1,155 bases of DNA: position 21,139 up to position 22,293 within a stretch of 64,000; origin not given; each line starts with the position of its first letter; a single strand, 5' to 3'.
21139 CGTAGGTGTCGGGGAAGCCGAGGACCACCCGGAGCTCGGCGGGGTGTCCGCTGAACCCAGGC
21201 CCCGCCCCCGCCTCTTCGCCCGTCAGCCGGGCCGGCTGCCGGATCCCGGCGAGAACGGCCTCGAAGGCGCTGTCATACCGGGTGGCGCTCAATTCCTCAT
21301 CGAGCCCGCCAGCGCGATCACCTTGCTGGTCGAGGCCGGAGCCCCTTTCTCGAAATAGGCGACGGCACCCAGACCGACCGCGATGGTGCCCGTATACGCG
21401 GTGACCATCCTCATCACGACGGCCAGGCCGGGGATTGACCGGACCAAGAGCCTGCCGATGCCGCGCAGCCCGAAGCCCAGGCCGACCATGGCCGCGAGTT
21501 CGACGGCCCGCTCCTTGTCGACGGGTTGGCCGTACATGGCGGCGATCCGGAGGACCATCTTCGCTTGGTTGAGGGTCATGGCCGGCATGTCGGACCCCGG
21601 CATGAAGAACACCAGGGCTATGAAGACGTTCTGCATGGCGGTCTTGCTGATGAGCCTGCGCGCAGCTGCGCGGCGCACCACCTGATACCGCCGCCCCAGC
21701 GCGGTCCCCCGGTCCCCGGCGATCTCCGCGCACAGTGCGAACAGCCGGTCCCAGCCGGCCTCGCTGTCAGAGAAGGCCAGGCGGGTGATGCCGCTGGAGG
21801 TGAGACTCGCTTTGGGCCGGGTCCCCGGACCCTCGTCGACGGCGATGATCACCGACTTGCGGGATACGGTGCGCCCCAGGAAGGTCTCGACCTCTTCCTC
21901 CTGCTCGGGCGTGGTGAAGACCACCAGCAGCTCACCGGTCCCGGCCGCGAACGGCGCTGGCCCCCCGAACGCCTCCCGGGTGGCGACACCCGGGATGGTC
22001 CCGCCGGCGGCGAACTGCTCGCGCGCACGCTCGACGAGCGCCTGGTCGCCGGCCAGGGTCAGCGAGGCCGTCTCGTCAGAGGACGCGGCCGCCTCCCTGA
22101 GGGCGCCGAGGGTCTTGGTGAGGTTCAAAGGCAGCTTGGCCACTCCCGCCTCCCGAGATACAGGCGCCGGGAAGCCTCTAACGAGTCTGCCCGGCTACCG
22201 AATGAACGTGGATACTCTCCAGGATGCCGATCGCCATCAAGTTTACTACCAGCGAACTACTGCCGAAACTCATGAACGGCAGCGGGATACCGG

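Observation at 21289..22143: Uncharacterised 284-aa gene wedged between the radical-SAM fusion and rodA with TTGA/short-gap coupling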

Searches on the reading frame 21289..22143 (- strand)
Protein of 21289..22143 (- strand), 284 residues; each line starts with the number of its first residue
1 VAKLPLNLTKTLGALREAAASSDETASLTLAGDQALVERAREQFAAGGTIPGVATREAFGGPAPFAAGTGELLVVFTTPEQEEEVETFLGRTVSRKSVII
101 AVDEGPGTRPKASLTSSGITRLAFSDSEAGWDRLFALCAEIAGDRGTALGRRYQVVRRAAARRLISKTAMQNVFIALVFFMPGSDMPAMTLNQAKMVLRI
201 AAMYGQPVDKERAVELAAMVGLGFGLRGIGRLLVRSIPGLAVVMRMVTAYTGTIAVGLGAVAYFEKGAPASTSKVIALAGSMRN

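Call 3: search_protein_families(library=pfam, proteins=[window:21289-22143:-], max_evalue=1)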
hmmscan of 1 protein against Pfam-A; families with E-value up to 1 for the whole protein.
window:21289-22143:- (284 aa): 2 families
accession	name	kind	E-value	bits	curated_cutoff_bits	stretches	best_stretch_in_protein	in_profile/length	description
PF05128.17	DUF697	-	1.3e-09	38.4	27.7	1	150-259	11-119/162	Domain of unknown function (DUF697)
PF12787.12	EcsC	-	0.085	12.9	30.4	1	181-212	112-143/240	EcsC protein family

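Call 4: search_protein_families(library=ncbifam, proteins=[window:21289-22143:-], max_evalue=1)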
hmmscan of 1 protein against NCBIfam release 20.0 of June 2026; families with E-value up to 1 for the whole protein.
window:21289-22143:- (284 aa): 0 families

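Call 6: find_homologous_proteins(query=window:21292-22143:-, max_evalue=0.001)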
Query window:21292-22143:- (284 aa): 157 proteins with E <= 0.001 among 8000 candidates; the best 120 are listed.
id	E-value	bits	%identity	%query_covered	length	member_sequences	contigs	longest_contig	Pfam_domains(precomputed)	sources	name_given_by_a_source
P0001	3.1e-172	589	100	100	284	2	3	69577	PF05128.18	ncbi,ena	-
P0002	9.0e-141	486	81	100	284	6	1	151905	PF05128.18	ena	-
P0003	5.7e-140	483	79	100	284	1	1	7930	PF05128.18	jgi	jgi:uncharacterized protein (DUF697 family)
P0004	8.2e-140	483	81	100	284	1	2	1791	PF05128.18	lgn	-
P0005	2.9e-139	481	79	100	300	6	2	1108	PF05128.18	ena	-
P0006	1.9e-138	478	79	100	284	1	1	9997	PF05128.18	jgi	jgi:uncharacterized protein (DUF697 family)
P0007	3.7e-136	471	77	99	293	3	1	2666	PF05128.18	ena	-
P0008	1.9e-135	468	76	100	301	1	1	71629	PF05128.18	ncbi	-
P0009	2.3e-135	468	77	99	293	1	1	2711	PF05128.18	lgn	-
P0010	6.0e-135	467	81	95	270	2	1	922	PF05128.18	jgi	jgi:uncharacterized protein (DUF697 family)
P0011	1.9e-134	465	76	100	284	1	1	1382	PF05128.18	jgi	jgi:uncharacterized protein (DUF697 family)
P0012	6.5e-127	440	74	99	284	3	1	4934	PF05128.18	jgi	jgi:uncharacterized protein (DUF697 family)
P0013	4.3e-125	434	73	98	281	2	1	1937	PF05128.18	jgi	jgi:uncharacterized protein (DUF697 family)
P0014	5.1e-124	431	72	99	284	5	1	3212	PF05128.18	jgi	jgi:uncharacterized protein (DUF697 family)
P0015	5.3e-124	431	72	100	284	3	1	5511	PF05128.18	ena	-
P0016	3.0e-123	428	71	100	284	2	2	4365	PF05128.18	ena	-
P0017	4.9e-123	428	70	100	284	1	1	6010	PF05128.18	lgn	-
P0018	1.8e-121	423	80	87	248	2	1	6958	PF05128.18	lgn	-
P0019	9.8e-121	420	72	99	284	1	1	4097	PF05128.18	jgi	jgi:uncharacterized protein (DUF697 family)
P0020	1.3e-120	420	70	100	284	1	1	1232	PF05128.18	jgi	jgi:uncharacterized protein (DUF697 family)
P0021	2.6e-120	419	71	100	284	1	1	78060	PF05128.18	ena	-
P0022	2.5e-119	416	71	100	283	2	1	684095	PF05128.18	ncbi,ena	-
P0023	5.1e-119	414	68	100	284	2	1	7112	PF05128.18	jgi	jgi:uncharacterized protein (DUF697 family)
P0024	9.6e-119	414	70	100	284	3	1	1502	PF05128.18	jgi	jgi:uncharacterized protein (DUF697 family)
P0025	2.0e-117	409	72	100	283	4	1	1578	PF05128.18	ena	-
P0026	8.0e-117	407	70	100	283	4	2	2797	PF05128.18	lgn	-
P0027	5.1e-116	405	70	100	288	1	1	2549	PF05128.18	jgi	jgi:uncharacterized protein (DUF697 family)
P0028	1.5e-115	403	69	100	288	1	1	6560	PF05128.18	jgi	jgi:uncharacterized protein (DUF697 family)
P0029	3.4e-115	402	70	100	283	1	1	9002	PF05128.18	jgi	jgi:uncharacterized protein (DUF697 family)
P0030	4.4e-114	398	69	100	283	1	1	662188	PF05128.18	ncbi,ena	-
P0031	2.3e-113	396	68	100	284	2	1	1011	PF05128.18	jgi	-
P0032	2.7e-113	396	68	100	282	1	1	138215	PF05128.18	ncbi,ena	-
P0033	3.4e-113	395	71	100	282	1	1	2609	PF05128.18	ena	-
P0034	9.3e-113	394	69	100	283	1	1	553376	PF05128.18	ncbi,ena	-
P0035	8.8e-112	391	69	100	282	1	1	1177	PF05128.18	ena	-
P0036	1.7e-111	390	69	100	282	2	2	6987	PF05128.18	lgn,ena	-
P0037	5.7e-111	388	67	100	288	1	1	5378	PF05128.18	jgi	jgi:uncharacterized protein (DUF697 family)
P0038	6.7e-111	388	66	100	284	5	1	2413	PF05128.18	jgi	-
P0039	4.6e-106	372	65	99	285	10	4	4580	PF05128.18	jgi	jgi:uncharacterized protein (DUF697 family)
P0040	5.3e-106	372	65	98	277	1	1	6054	PF05128.18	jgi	jgi:uncharacterized protein (DUF697 family)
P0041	6.3e-106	372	63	100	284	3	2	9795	PF05128.18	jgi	jgi:uncharacterized protein (DUF697 family)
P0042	8.9e-104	365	62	100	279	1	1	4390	PF05128.18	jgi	jgi:uncharacterized protein (DUF697 family)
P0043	1.8e-99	350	62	100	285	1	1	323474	PF05128.18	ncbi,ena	-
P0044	6.6e-97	342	75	75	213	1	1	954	PF05128.18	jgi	jgi:uncharacterized protein (DUF697 family)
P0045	1.8e-96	341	63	100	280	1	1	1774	PF05128.18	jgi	jgi:uncharacterized protein (DUF697 family)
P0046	1.3e-94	335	61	100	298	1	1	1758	PF05128.18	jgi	jgi:uncharacterized protein (DUF697 family)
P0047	8.4e-92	325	60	100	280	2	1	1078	PF05128.18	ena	-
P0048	4.0e-89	317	55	100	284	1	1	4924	PF05128.18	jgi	jgi:uncharacterized protein (DUF697 family)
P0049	1.7e-88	315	58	100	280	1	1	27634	PF05128.18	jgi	jgi:uncharacterized protein (DUF697 family)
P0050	6.2e-87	309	56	100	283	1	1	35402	PF05128.18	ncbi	ncbi:MAG: DUF697 domain-containing protein [bacterium]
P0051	1.2e-86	308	55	100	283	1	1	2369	PF05128.18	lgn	-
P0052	2.2e-85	304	54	100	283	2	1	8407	PF05128.18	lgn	-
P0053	3.2e-85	304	55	100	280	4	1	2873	PF05128.18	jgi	jgi:uncharacterized protein (DUF697 family)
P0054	4.2e-85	303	53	100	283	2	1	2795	PF05128.18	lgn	-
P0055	4.8e-85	303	55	100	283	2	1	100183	PF05128.18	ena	-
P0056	5.5e-85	303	54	100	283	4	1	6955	PF05128.18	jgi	-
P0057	2.9e-84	301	54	100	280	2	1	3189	PF05128.18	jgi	-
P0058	4.2e-84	300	52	100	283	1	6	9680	PF05128.18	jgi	jgi:uncharacterized protein (DUF697 family)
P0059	8.4e-84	299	53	100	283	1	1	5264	PF05128.18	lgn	-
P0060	9.9e-84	299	54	100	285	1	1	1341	PF05128.18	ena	-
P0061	5.1e-83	297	52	100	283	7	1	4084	PF05128.18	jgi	jgi:uncharacterized protein (DUF697 family)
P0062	8.0e-83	296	54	99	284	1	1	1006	PF05128.18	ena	-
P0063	1.2e-82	295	54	100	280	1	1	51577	PF05128.18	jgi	jgi:uncharacterized protein (DUF697 family)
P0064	6.4e-82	293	55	100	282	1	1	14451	PF05128.18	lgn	-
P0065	1.2e-81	292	53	99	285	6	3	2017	PF05128.18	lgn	-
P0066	3.3e-81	291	51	100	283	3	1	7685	PF05128.18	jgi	jgi:uncharacterized protein (DUF697 family)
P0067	4.3e-81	290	51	100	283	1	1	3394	PF05128.18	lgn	-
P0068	4.4e-81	290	52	100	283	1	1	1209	PF05128.18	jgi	jgi:uncharacterized protein (DUF697 family)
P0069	6.5e-81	290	51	100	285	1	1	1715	PF05128.18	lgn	-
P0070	9.1e-81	289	51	100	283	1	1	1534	PF05128.18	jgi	jgi:uncharacterized protein (DUF697 family)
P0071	1.1e-80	289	51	100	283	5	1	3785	PF05128.18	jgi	jgi:uncharacterized protein (DUF697 family)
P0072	1.1e-80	289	52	100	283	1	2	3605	PF05128.18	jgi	jgi:uncharacterized protein (DUF697 family)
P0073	1.5e-80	288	53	100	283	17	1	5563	PF05128.18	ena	-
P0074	2.3e-80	288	51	100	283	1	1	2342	PF05128.18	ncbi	-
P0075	3.2e-80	287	51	100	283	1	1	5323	PF05128.18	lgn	-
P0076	4.4e-80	287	53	100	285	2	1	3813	PF05128.18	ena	-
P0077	5.4e-80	287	51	100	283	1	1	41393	PF05128.18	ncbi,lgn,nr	ncbi:MAG: DUF697 domain-containing protein [Thermoleophilia bacterium]|nr:DUF697 domain-containing p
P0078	6.2e-80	286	53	99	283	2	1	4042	PF05128.18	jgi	jgi:uncharacterized protein (DUF697 family)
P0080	1.1e-79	286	51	100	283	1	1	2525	PF05128.18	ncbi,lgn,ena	-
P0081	1.5e-79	285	51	100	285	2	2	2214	PF05128.18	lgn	-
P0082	1.7e-79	285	51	100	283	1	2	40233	PF05128.18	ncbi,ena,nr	ncbi:MAG: hypothetical protein A2133_01115 [Actinobacteria bacterium RBG_16_64_13]|nr:MAG: hypotheti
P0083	2.1e-79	285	54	100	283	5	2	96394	PF05128.18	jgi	jgi:uncharacterized protein (DUF697 family)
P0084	3.5e-79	284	50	100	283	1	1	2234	PF05128.18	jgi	jgi:uncharacterized protein (DUF697 family)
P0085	2.2e-78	281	50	100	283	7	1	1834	PF05128.18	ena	-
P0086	2.9e-78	281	49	100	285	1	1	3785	PF05128.18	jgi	jgi:uncharacterized protein (DUF697 family)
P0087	3.4e-78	281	52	100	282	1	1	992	PF05128.18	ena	-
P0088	1.2e-77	279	48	100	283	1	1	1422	PF05128.18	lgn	-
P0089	5.3e-77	277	51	95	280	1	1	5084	PF05128.18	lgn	-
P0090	8.4e-77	276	50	100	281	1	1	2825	PF05128.18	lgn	-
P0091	1.8e-76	275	49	100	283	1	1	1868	PF05128.18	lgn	-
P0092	2.9e-76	274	50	100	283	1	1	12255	PF05128.18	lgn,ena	-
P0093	3.4e-76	274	50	100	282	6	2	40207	PF05128.18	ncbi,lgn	-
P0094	3.8e-76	274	50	99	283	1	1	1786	PF05128.18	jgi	jgi:uncharacterized protein (DUF697 family)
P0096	2.2e-75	272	49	100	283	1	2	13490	PF05128.18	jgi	jgi:uncharacterized protein (DUF697 family)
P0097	3.6e-75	271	46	100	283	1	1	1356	PF05128.18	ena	-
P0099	1.6e-74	269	51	96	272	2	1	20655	PF05128.18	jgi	jgi:uncharacterized protein (DUF697 family)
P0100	1.7e-74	269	62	75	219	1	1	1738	PF05128.18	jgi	jgi:uncharacterized protein (DUF697 family)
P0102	2.8e-74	268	49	99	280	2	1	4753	PF05128.18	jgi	jgi:uncharacterized protein (DUF697 family)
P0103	2.9e-74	268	51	98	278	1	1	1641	PF05128.18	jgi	jgi:uncharacterized protein (DUF697 family)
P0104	4.3e-74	267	49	100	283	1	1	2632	PF05128.18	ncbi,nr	ncbi:MAG: hypothetical protein JW990_18165 [Thermoleophilia bacterium]|nr:hypothetical protein [Ther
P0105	5.6e-74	267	50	98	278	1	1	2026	PF05128.18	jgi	jgi:uncharacterized protein (DUF697 family)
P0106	1.0e-73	266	50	99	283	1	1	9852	PF05128.18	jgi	jgi:uncharacterized protein (DUF697 family)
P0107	1.0e-73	266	49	99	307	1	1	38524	PF05128.18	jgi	jgi:uncharacterized protein (DUF697 family)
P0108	2.1e-73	265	49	100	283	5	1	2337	PF05128.18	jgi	jgi:uncharacterized protein (DUF697 family)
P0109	1.1e-72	263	49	100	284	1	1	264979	PF05128.18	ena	-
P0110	1.6e-72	262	49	100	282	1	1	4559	PF05128.18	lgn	-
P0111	1.7e-72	262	48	100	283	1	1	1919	PF05128.18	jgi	jgi:uncharacterized protein (DUF697 family)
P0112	3.0e-72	261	48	100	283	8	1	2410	PF05128.18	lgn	-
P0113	3.2e-72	261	48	100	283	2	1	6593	PF05128.18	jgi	jgi:uncharacterized protein (DUF697 family)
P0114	6.6e-72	260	47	100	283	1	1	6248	PF05128.18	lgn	-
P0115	8.6e-72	260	47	100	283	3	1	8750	PF05128.18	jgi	jgi:uncharacterized protein (DUF697 family)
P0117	1.1e-70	256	47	100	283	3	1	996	PF05128.18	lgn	-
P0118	1.8e-70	255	48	100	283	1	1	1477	PF05128.18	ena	-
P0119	3.4e-70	255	45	100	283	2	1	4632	PF05128.18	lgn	-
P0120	5.8e-70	254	44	100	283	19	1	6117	PF05128.18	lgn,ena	-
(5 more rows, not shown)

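Call 9: find_related_loci(query=window:21292-22143:-, collection=genome_contigs, flank=8000)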
Query window:21292-22143:- (284 aa) in genome_contigs; peptide patterns used: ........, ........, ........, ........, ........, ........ (x = any residue, [..] = any of these).
600 stretches matched a pattern (row limit reached: there are more); 99 encode a relative of the query (tblastn E <= 1e-3); the best 80 are kept; 80 distinct loci.
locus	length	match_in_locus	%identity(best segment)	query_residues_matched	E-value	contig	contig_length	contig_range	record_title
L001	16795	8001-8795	83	20-284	7e-145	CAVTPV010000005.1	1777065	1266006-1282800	MAG: uncultured Actinomycetota bacterium isolate MFD00905.bin.2.193 genome assembly, contig: contig_9521, whole genome s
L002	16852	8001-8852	76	1-284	8e-140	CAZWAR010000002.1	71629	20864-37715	MAG TPA_asm: uncultured Gaiellales bacterium isolate binchicken_co129_799 genome assembly, contig: NODE_760_length_71629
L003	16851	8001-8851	73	1-284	1e-99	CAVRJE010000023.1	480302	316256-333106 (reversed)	MAG: uncultured Actinomycetota bacterium isolate MFD05942.bin.2.329 genome assembly, contig: contig_7104, whole genome s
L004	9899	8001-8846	51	1-283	4e-87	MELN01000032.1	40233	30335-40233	MAG: Actinobacteria bacterium RBG_16_64_13 RBG_16_scaffold_1822, whole genome shotgun sequence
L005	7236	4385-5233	51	1-284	1e-84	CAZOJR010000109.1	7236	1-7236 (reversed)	MAG TPA_asm: uncultured Gaiellales bacterium isolate SRP192927_co3_744 genome assembly, contig: NODE_28739_length_7236_c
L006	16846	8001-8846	69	1-283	1e-117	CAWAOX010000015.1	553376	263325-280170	MAG: uncultured Actinomycetota bacterium isolate MFD02979.bin.1.129 genome assembly, contig: contig_41666, whole genome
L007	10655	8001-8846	44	1-283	3e-77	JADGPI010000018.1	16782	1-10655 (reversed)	MAG: Thermoleophilia bacterium isolate Chersky_299 k127_783964, whole genome shotgun sequence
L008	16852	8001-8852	48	1-284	1e-64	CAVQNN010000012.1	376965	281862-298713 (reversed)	MAG: uncultured Actinomycetes bacterium isolate MFD00905.bin.2.220 genome assembly, contig: contig_8728, whole genome sh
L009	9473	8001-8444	46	126-272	2e-33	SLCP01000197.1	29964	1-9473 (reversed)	MAG: Coriobacteriia bacterium isolate CSSed162cmB_508 CSSed16-2cmB-2251, whole genome shotgun sequence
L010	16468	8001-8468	44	124-272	6e-32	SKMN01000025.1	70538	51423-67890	MAG: Coriobacteriia bacterium isolate CSSed162cmA_248R1 CSSed16-2cmA-180, whole genome shotgun sequence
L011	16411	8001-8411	43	130-267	1e-31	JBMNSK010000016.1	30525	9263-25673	MAG: Eggerthellaceae bacterium isolate SBF912SR2HQ0043 scaffold_6030_c1, whole genome shotgun sequence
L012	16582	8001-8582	37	72-265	1e-30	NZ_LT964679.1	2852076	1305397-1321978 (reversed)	Raoultibacter timonensis strain Marseille-P3277, whole genome shotgun sequence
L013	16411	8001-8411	44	144-279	3e-30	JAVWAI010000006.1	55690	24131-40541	MAG: Raoultibacter sp. isolate CGS10Y3-bin98 NODE_6_length_55690_cov_21.601928, whole genome shotgun sequence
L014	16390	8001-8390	46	141-271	4e-30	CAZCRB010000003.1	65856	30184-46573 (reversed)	MAG TPA_asm: uncultured Eubacteriales bacterium isolate binchicken_co104_79 genome assembly, contig: NODE_357_length_658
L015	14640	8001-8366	47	144-265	4e-30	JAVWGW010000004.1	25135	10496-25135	MAG: Raoultibacter sp. isolate CGS1Y2-bin19 NODE_4_length_25135_cov_6.962848, whole genome shotgun sequence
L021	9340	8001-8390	45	155-284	8e-30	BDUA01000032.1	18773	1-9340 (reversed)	Bacterium BMS3Abin01 DNA, contig: NODE_32, whole genome shotgun sequence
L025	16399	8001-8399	42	130-268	3e-29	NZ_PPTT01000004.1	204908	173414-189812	Eggerthella sinensis strain DSM 16107 NODE_4, whole genome shotgun sequence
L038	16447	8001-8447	39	119-267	2e-28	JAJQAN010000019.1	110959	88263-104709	MAG: Coriobacteriaceae bacterium isolate BH.B1_6 NODE_4_length_110959_cov_20.040215, whole genome shotgun sequence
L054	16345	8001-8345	48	153-267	8e-28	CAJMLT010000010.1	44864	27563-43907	TPA_asm: uncultured bacterium isolate ERR1600664-bin.38 genome assembly, contig: NODE_1034_length_44864_cov_6.284162, wh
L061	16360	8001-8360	44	148-267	2e-27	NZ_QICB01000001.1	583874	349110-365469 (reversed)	Slackia faecicanis strain DSM 17537 DSM17537T_contig_001, whole genome shotgun sequence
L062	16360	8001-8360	43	148-267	2e-27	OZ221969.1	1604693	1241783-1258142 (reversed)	Lancefieldella sp. Marseille-QA0953 genome assembly, chromosome: contig00001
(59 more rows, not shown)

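Call 15: search_solved_structures(query=A1, max_evalue=10, show_alignments=2)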
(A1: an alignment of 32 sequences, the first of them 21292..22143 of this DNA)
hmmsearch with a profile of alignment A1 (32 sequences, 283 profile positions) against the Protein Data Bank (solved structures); distinct sequences matched with E-value up to 10: 2.
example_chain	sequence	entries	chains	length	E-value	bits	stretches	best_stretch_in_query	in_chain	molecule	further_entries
2mr6_A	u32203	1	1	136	0.088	15.5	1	28-110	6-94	De novo designed Protein OR462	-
7mcd_A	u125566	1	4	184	2.1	11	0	2-100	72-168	AI-designed TIM-barrel F15C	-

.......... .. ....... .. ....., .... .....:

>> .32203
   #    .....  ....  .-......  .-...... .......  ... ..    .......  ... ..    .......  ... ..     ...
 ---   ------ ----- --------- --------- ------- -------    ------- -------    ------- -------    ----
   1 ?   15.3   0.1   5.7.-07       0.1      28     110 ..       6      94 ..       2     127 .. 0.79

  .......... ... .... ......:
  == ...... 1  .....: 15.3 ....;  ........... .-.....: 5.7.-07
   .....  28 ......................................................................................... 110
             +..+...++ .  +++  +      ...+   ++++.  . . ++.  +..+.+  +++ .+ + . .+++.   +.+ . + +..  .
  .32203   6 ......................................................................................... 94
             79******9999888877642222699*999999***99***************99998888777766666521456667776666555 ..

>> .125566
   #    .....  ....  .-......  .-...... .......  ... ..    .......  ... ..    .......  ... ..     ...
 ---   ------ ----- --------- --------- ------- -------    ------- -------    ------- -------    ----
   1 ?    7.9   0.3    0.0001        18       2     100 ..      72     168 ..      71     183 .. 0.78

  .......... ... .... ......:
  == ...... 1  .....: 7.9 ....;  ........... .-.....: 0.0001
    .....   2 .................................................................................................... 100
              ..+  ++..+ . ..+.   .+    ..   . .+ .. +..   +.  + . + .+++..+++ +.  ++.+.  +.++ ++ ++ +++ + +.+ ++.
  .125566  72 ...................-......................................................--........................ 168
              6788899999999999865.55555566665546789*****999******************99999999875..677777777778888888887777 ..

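Call 19: predict_structure(alignment_id=A1)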
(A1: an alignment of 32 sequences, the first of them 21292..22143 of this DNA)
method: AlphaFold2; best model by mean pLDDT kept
length: 284 residues; sequences in the alignment: 32
mean_pLDDT: 78.0   pTM: 0.75
mean pLDDT of the five models: 78.0, 74.9, 72.6, 72.3, 70.4
residues with pLDDT >= 90: 69; 70-90: 148; 50-70: 43; < 50: 24
segments of 3 or more residues with pLDDT < 50: 1-8, 271-278, 280-284
pLDDT, mean of each block of 10 residues (from residue 1): 44 56 72 90 87 72 52 90 87 79 91 89 93 93 86 91 92 81 74 88 81 74 71 72 82 88 76 48 47
secondary structure, 60 per line:
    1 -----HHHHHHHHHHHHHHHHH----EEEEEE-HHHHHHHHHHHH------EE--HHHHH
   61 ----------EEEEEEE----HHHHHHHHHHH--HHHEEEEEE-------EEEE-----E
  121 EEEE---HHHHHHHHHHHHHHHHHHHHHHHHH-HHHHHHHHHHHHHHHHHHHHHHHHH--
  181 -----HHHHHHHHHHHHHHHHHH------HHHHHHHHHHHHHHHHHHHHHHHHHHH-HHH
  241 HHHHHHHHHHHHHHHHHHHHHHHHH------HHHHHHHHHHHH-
elements in order: H6-22 E27-32 H34-45 H56-60 E71-77 H82-92 E98-103 E111-114 E120-124 H128-152 H154-178 H186-203 H210-236 H238-265 H272-283
